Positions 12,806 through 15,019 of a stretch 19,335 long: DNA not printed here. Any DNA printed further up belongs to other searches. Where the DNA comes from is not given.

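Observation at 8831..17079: Self-contained thiocarboxylate (thioacid) small-molecule operon: E1-rhodanese + JAMM + GG sulfur carrier joined to a CoA-transferase/ANL-ligase pair, an ACAD and an MFS exporter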

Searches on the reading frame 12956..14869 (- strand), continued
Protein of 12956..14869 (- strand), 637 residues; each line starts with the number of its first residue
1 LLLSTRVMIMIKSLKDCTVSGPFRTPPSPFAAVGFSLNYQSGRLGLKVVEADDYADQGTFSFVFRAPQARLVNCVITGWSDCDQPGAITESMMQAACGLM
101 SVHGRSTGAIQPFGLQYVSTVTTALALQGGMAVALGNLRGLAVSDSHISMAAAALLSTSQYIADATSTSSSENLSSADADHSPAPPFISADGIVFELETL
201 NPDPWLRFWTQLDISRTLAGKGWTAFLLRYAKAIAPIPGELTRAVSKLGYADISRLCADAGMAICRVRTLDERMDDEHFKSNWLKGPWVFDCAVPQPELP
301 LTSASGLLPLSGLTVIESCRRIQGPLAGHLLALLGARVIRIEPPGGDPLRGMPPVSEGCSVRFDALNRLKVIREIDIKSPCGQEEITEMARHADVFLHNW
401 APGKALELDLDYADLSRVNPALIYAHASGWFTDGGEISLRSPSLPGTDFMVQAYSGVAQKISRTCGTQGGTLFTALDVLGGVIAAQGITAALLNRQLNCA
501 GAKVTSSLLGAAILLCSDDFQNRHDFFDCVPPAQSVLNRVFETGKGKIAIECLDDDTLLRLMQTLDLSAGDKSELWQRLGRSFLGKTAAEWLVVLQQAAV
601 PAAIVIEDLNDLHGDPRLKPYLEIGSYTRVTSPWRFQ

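Call 28: search_protein_families(library=pfam, proteins=[L075:212-1525:+, L075:1222-2832:+, L075:2074-2964:-, L075:2615-5272:+, L075:2981-4471:-, L075:4475-5269:-, L075:5269-7806:+, L075:6388-7752:-, L075:5641-6291:-, L075:15571-17022:+], max_evalue=0.001)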
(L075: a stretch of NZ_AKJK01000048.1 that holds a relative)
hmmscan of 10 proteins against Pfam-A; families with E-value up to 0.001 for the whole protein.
L075:212-1525:+ (437 aa): 8 families
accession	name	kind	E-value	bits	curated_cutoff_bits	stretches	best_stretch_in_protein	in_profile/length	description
PF00891.24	Methyltransf_2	-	3e-17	63.1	22.3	1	229-411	30-209/210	O-methyltransferase domain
PF13489.12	Methyltransf_23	-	1e-14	55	27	1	254-414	11-162/164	Methyltransferase domain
PF08242.18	Methyltransf_12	-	4.3e-13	50.2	30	1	270-365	1-98/98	Methyltransferase domain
PF08241.18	Methyltransf_11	-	6.7e-10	39.9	21.2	1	270-366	1-94/95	Methyltransferase domain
PF08100.18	Dimerisation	-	1.4e-09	38.1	25.6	1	105-185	8-92/93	O-methyltransferase dimerisation domain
PF13649.12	Methyltransf_25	-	3e-09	37.9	27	1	270-363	2-97/97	Methyltransferase domain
PF13847.12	Methyltransf_31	-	2.3e-08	34.3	27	1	268-371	6-113/145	Methyltransferase domain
PF05175.20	MTS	-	3.5e-06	27.2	23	1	250-345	16-111/170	Methyltransferase small domain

L075:1222-2832:+ (536 aa): 1 family
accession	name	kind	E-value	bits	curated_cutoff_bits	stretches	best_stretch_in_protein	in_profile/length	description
PF07690.21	MFS_1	-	1e-28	100.7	33.4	1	121-463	6-346/347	Major Facilitator Superfamily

L075:2074-2964:- (296 aa): 0 families

L075:2615-5272:+ (885 aa): 0 families

L075:2981-4471:- (496 aa): 0 families

L075:4475-5269:- (264 aa): 0 families

L075:5269-7806:+ (845 aa): 1 family
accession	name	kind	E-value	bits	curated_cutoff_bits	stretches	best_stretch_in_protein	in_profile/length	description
PF00202.27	Aminotran_3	-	3.1e-98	329.6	30.5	1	407-835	9-401/403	Aminotransferase class-III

L075:6388-7752:- (454 aa): 0 families

L075:5641-6291:- (216 aa): 0 families

L075:15571-17022:+ (483 aa): 0 families

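Call 37: search_solved_structures(query=window:12956-14848:-, max_evalue=0.001, show_alignments=2)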
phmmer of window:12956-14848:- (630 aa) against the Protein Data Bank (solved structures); distinct sequences matched with E-value up to 0.001: 35.
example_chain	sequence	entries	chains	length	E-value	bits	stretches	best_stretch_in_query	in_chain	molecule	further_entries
10uh_A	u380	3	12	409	6.2e-25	90.8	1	300-506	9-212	Formyl-coenzyme a transferase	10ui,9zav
4hl6_A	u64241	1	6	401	1e-23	86.8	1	295-506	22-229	Uncharacterized protein YfdE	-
5yit_A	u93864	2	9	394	4.6e-20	74.7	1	299-507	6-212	CoA transferase III | Uncharacterized protein Rv3272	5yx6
9br7_A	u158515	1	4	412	4.9e-20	74.6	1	291-508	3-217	Succinate--hydroxymethylglutarate CoA-transferase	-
9br6_A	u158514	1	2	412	4.9e-20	74.6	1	291-508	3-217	Succinate--hydroxymethylglutarate CoA-transferase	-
5yiy_A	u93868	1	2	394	5.9e-19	71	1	299-507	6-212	CoA transferase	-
4ed9_A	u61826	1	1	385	1.9e-17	66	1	301-501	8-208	CAIB/BAIF family protein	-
1pt5_A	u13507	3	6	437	1.8e-14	56.2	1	299-513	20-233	Hypothetical protein yfdW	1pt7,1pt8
1pqy_A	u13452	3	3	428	3.4e-14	55.3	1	301-513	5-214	Hypothetical protein yfdW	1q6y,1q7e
2g04_A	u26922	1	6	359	1.3e-13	53.4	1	302-565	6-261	PROBABLE FATTY-ACID-CoA RACEMASE FAR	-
3ubm_A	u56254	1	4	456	1e-11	47.1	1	294-512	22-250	Formyl-CoA:oxalate CoA-transferase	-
2vjo_A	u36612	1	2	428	1.5e-11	46.6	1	302-427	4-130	FORMYL-COENZYME A TRANSFERASE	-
2vjq_A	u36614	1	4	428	1.9e-11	46.2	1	302-427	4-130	FORMYL-COENZYME A TRANSFERASE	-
2vjp_A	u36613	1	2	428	2e-11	46.2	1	302-427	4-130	FORMYL-COENZYME A TRANSFERASE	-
1p5h_A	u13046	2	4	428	2.1e-11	46.1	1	302-427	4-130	Formyl-coenzyme A transferase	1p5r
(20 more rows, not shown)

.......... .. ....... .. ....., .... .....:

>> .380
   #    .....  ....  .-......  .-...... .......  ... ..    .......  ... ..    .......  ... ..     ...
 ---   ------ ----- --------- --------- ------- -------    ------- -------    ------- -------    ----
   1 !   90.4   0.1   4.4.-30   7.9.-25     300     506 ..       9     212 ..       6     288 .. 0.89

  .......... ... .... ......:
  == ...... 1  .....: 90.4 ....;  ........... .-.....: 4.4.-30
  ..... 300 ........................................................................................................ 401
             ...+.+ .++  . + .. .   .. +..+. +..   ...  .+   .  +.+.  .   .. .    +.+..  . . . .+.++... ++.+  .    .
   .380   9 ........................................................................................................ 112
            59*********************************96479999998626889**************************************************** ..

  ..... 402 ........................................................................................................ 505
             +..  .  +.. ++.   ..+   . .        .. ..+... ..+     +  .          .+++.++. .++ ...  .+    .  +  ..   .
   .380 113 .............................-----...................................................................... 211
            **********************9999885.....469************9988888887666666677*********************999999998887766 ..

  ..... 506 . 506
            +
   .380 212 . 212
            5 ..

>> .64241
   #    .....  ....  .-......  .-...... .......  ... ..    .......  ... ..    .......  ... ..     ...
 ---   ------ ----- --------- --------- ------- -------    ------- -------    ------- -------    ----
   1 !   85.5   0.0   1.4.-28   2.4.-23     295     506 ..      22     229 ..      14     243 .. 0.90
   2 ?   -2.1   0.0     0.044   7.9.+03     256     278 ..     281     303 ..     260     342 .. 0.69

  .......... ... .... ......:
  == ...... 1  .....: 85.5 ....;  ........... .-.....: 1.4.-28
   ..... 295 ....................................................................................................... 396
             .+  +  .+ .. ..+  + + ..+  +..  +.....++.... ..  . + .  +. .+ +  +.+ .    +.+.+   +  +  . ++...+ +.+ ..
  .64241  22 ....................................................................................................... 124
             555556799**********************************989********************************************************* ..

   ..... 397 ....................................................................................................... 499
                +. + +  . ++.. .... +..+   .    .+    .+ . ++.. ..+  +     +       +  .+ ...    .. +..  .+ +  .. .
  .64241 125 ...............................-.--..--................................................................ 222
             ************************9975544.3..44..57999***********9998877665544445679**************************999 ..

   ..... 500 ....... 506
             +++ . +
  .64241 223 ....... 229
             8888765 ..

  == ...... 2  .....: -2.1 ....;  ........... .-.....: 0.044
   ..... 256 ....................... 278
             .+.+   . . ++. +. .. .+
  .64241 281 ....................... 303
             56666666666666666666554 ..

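Call 62: search_protein_families(library=pfam, proteins=[L014:5680-7665:+, L014:2773-5277:-, L014:1552-2721:-, L014:3-941:+, L006:5934-7625:-, L006:4836-5843:+, L006:3132-4757:+, L006:2360-3088:+, L006:880-2142:-], max_evalue=0.001)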
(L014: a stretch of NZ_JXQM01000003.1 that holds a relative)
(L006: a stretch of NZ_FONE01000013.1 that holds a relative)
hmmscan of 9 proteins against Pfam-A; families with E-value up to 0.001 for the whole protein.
L014:5680-7665:+ (661 aa): 1 family
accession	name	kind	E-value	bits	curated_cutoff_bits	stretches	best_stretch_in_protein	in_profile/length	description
PF07715.20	Plug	-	3.4e-16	60.1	23.9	1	72-176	8-102/107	TonB-dependent Receptor Plug Domain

L014:2773-5277:- (834 aa): 2 families
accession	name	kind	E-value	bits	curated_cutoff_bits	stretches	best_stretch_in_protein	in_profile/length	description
PF02687.27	FtsX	-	8.1e-15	55.4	25.5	2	713-826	2-119/120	FtsX-like permease C-terminal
PF12704.14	MacB_PCD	-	9.1e-07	29.8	27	0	24-201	5-173/207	MacB-like periplasmic core domain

L014:1552-2721:- (389 aa): 6 families
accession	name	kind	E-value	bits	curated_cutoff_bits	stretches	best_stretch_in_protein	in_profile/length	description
PF00817.25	IMS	-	7.9e-40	136.6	23.2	1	8-172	1-148/148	impB/mucB/samB family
PF11799.13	IMS_C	-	2.1e-27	96.1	20.7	1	259-370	1-108/109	impB/mucB/samB family C-terminal domain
PF11798.14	IMS_HHH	-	1.1e-08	35.2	24.4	1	186-215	3-32/32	IMS family HHH motif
PF21704.3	POLH-Rev1_HhH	-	1e-05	26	27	1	194-248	1-56/56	DNApol eta/Rev1, HhH motif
PF21999.2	IMS_HHH_1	-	5.2e-05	24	27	1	200-249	4-53/53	DNA polymerase-iota, thumb domain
PF14520.12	HHH_5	-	0.00028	21.7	27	0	197-229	5-37/57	Helix-hairpin-helix domain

L014:3-941:+ (312 aa): 1 family
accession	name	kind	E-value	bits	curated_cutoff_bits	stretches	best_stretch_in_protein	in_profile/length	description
PF03092.22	BT1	-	1.3e-13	50.9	22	1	97-304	220-414/432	BT1 family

L006:5934-7625:- (563 aa): 2 families
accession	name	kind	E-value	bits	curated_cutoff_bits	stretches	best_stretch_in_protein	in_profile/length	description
PF00069.31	Pkinase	-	1.3e-19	71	31.7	1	67-290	30-257/263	Protein kinase domain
PF07714.23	PK_Tyr_Ser-Thr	-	4.5e-08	33.2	23.1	1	74-246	40-215/258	Protein tyrosine and serine/threonine kinase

L006:4836-5843:+ (335 aa): 1 family
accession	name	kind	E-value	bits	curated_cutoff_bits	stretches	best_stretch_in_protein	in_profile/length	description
PF02423.21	OCD_Mu_crystall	-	7.3e-93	311.4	24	1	17-311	12-312/314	Ornithine cyclodeaminase/mu-crystallin family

L006:3132-4757:+ (541 aa): 4 families
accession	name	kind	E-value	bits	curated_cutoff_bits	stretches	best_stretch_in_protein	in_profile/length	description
PF08548.17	Peptidase_M10_C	-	1.1e-08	35.5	20.7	1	257-380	9-109/193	Peptidase M10 serralysin C terminal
PF00413.30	Peptidase_M10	-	3.9e-08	33.8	24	1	108-202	25-125/159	Matrixin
PF13583.11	Reprolysin_4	-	0.00051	20.2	22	0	185-230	135-177/203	Metallo-peptidase family M12B Reprolysin-like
PF13688.12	Reprolysin_5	-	0.00059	20.6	27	0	149-241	107-195/196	Metallo-peptidase family M12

L006:2360-3088:+ (242 aa): 2 families
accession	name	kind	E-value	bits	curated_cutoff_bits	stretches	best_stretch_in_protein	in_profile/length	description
PF00072.30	Response_reg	-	3.2e-29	101.8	30.2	1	5-117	1-111/111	Response regulator receiver domain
PF00486.34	Trans_reg_C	-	1.6e-27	95.8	26.2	1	159-232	3-77/77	Transcriptional regulatory protein, C terminal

L006:880-2142:- (420 aa): 2 families
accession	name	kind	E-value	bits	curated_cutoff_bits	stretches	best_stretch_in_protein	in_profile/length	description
PF00196.25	GerE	-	1.8e-24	85.6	23.5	2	272-325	3-56/57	Bacterial regulatory proteins, luxR family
PF08281.18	Sigma70_r4_2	-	7.6e-07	29.1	25.7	1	356-402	6-53/54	Sigma-70, region 4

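Call 71: search_protein_families(library=ncbifam, proteins=[L075:2615-5272:+, L075:5269-7806:+, L075:212-1525:+, L014:5680-7665:+], max_evalue=0.001)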
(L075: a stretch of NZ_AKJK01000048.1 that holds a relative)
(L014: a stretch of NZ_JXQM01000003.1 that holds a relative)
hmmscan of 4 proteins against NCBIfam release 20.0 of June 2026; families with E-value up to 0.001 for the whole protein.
L075:2615-5272:+ (885 aa): 1 family
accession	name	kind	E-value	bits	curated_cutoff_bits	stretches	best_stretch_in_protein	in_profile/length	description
NF053552.1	prodigi_MAP_PigD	equivalog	7.4e-202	672.8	950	1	253-884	168-795/807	prodigiosin MAP biosynthesis protein PigD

L075:5269-7806:+ (845 aa): 70 families (the best 25 are shown)
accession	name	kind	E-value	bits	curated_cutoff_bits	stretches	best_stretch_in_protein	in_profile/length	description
NF053554.1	prodigi_MAP_PigE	equivalog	0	1431.5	850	1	11-843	1-836/837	prodigiosin MAP biosynthesis aminotransferase PigE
NF008570.0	PRK11522.1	equivalog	2.2e-104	349.6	612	1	381-737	38-403/464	putrescine aminotransferase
NF002874.0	PRK03244.1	equivalog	2.7e-98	329.4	457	1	405-746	23-353/399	acetylornithine transaminase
TIGR03372.1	putres_am_tran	equivalog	1.7e-93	313.9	658.65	1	361-737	9-391/442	putrescine aminotransferase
TIGR00707.1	argD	subfamily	3e-91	306.1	410.05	1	405-764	7-359/381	acetylornithine/succinylornithine family transaminase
NF004426.0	PRK05769.1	equivalog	4.7e-89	299.2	552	2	561-735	214-380/441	acetyl ornithine aminotransferase family protein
NF005993.0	PRK08117.1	subfamily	5.8e-89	298.7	574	1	405-736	23-369/433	aspartate aminotransferase family protein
NF002325.0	PRK01278.1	subfamily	2.3e-85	286.7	372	1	403-744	9-346/395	acetylornithine transaminase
NF002797.0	PRK02936.1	equivalog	6.1e-80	268.8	496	1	401-737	5-330/385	acetylornithine transaminase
TIGR01885.1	Orn_aminotrans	equivalog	3e-79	266.6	378.4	1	403-743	15-354/402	ornithine--oxo-acid transaminase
NF042418.1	LysJ_Th_th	equivalog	1.6e-77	261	700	1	404-735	15-335/386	[LysW]-aminoadipate semialdehyde transaminase LysJ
NF003145.0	PRK04073.1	equivalog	1.6e-77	260.7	656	1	409-737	24-348/396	ornithine--oxo-acid transaminase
TIGR00508.1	bioA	equivalog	2.4e-76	257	405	1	411-737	17-365/419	adenosylmethionine--8-amino-7-oxononanoate transaminase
NF004624.0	PRK05964.1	equivalog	7.4e-74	248.8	494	1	411-738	30-372/427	adenosylmethionine--8-amino-7-oxononanoate transaminase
NF005102.0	PRK06541.1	equivalog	1.9e-70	237.6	574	2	568-734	221-385/460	aspartate aminotransferase family protein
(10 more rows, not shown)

L075:212-1525:+ (437 aa): 16 families
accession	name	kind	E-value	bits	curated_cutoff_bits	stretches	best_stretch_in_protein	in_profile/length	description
TIGR02072.1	BioC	equivalog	2.8e-10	40.4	184.95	1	252-367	19-132/244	malonyl-ACP O-methyltransferase BioC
NF010703.0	PRK14103.1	equivalog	2.1e-09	37.2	320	1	254-365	19-122/256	trans-aconitate 2-methyltransferase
TIGR04345.1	ovoA_Cterm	equivalog_domain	1.4e-06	28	170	1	302-424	103-223/242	putative 4-mercaptohistidine N1-methyltransferase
TIGR03533.1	L3_gln_methyl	equivalog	1.4e-06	27.9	229.7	1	264-337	120-194/284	50S ribosomal protein L3 N(5)-glutamine methyltransferase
TIGR01983.1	UbiG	equivalog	1.5e-06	27.7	102.95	1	266-366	50-150/228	bifunctional 2-polyprenyl-6-hydroxyphenol methylase/3-demethylubiquinol 3-O-methyltransferase UbiG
TIGR02716.1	C20_methyl_CrtF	equivalog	3.7e-06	26.2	276.1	1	249-371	133-256/306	bacteriochlorophyllide d C-20 methyltransferase BchU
TIGR03534.1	RF_mod_PrmC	equivalog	6.2e-06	25.8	199.1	1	266-337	89-161/253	peptide chain release factor N(5)-glutamine methyltransferase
NF043040.1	corrin_prot_MT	hypoth_equivalog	1.2e-05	24.9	180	1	265-386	41-164/216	corrinoid protein-associated methyltransferase CpaM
NF008823.0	PRK11873.1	subfamily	1.7e-05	24.4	263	1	268-418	80-230/272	arsenite methyltransferase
NF041536.1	ArsM_DUF2284_UU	exception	1.8e-05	23.2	575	1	267-428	78-239/459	arsenite methyltransferase/DUF2284 domain selenoprotein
TIGR00536.1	hemK_fam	subfamily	4e-05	22.8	115.5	1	258-336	107-186/286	HemK family protein methyltransferase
NF045667.1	MTase_DVU1556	equivalog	8.5e-05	22.1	155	1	257-368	14-120/213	DVU_1556 family methyltransferase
NF001784.0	PRK00517.2-1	equivalog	0.00022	20.8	244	1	253-364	139-250/290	50S ribosomal protein L11 methyltransferase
NF002463.0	PRK01683.1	equivalog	0.00057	19.6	297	1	233-366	4-127/258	trans-aconitate 2-methyltransferase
NF050150.1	RiPP_MTase_ApyS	equivalog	0.00066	19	400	0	127-324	26-201/323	RiPP biosynthesis methyltransferase ApyS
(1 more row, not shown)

L014:5680-7665:+ (661 aa): 14 families
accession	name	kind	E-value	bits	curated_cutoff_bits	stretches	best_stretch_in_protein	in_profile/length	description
TIGR01783.1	TonB-siderophor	subfamily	1.6e-24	86.5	223.5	2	72-241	5-166/649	TonB-dependent siderophore receptor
TIGR01785.1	TonB-hemin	subfamily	5.9e-12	44.8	316.85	2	468-661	465-677/677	TonB-dependent heme/hemoglobin receptor family protein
TIGR01782.1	TonB-Xanth-Caul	subfamily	1.7e-11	43.1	310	1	84-204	38-155/868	TonB-dependent receptor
NF007349.0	PRK09840.1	equivalog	5.7e-11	41.1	686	2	58-190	61-180/760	catecholate siderophore receptor Fiu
NF007926.1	PRK10641.1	equivalog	1.7e-08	33.5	836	1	18-202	4-171/617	TonB-dependent vitamin B12 receptor BtuB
NF041535.1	TonB_rec_PqqU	equivalog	1.7e-08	33.3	1200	1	70-274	18-224/676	TonB-dependent receptor PqqU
TIGR01779.1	TonB-B12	equivalog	2e-08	33.3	599.7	1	20-235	5-204/614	TonB-dependent vitamin B12 receptor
NF010010.0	PRK13483.1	equivalog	4.4e-07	28.3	927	1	22-125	8-98/660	ligand-gated channel protein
NF053590.1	TonB_dep_TOL0244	equivalog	1.4e-06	27.2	645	1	467-640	410-580/604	TOL_0244 family TonB-dependent receptor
NF049945.1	TonB_dep_FCYXU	equivalog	1.9e-06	26.8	825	1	41-267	27-252/697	TonB-dependent receptor, FCYXU motif-type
NF049944.1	TonB_dep_PUIUD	equivalog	2.3e-05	23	850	0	28-268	13-257/686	TonB-dependent receptor, PUIUD motif-type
NF041676.1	FecA_OM_dicitr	equivalog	3.6e-05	21.9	1100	0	556-643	659-748/773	TonB-dependent Fe(3+) dicitrate receptor FecA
TIGR01786.1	TonB-hemlactrns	subfamily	4.8e-05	21.9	323.75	0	54-226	4-181/719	TonB-dependent hemoglobin/transferrin/lactoferrin family receptor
NF038079.1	TonB_sider_MxcH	equivalog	7.4e-05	21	925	1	70-206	132-259/792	TonB-dependent siderophore myxochelin receptor MxcH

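Call 85: search_protein_families(library=padloc, proteins=[window:12956-14848:-], max_evalue=0.001)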
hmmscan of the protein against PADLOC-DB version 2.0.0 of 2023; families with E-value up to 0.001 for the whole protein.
window:12956-14848:- (630 aa): 0 families

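Call 87: search_protein_families(library=pfam, proteins=[L077:2336-3436:+, L077:3457-4944:+, L077:4974-6185:-, L077:6348-7664:+, L077:7941-9731:+, L077:16018-16830:-, L077:18007-18762:-, L077:18770-21208:+, L077:1215-2270:-, L077:6288-7775:-], max_evalue=0.00001)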
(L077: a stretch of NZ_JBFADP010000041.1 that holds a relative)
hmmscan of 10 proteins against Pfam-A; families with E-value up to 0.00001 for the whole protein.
L077:2336-3436:+ (366 aa): 0 families

L077:3457-4944:+ (495 aa): 0 families

L077:4974-6185:- (403 aa): 0 families

L077:6348-7664:+ (438 aa): 0 families

L077:7941-9731:+ (596 aa): 1 family
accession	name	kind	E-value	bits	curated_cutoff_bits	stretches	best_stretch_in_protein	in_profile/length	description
PF00501.34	AMP-binding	-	2.1e-21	76.6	29.9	2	181-274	3-98/384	AMP-binding enzyme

L077:16018-16830:- (270 aa): 2 families
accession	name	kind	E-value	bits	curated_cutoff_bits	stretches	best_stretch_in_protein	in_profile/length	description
PF13622.12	4HBT_3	-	2.6e-19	69.7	24.3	1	36-112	3-78/83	Acyl-CoA thioesterase N-terminal domain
PF20789.3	4HBT_3C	-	8.7e-17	62.1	24.1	1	143-267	15-140/140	Acyl-CoA thioesterase C-terminal domain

L077:18007-18762:- (251 aa): 0 families

L077:18770-21208:+ (812 aa): 1 family
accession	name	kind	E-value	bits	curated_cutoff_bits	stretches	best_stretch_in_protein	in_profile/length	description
PF03176.21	MMPL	-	3.4e-83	279.8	20.5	2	127-454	3-332/333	MMPL family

L077:1215-2270:- (351 aa): 0 families

L077:6288-7775:- (495 aa): 1 family
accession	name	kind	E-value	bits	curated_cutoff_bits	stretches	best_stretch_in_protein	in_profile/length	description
PF07690.21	MFS_1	-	2.4e-42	145.5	33.4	1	24-417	5-346/347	Major Facilitator Superfamily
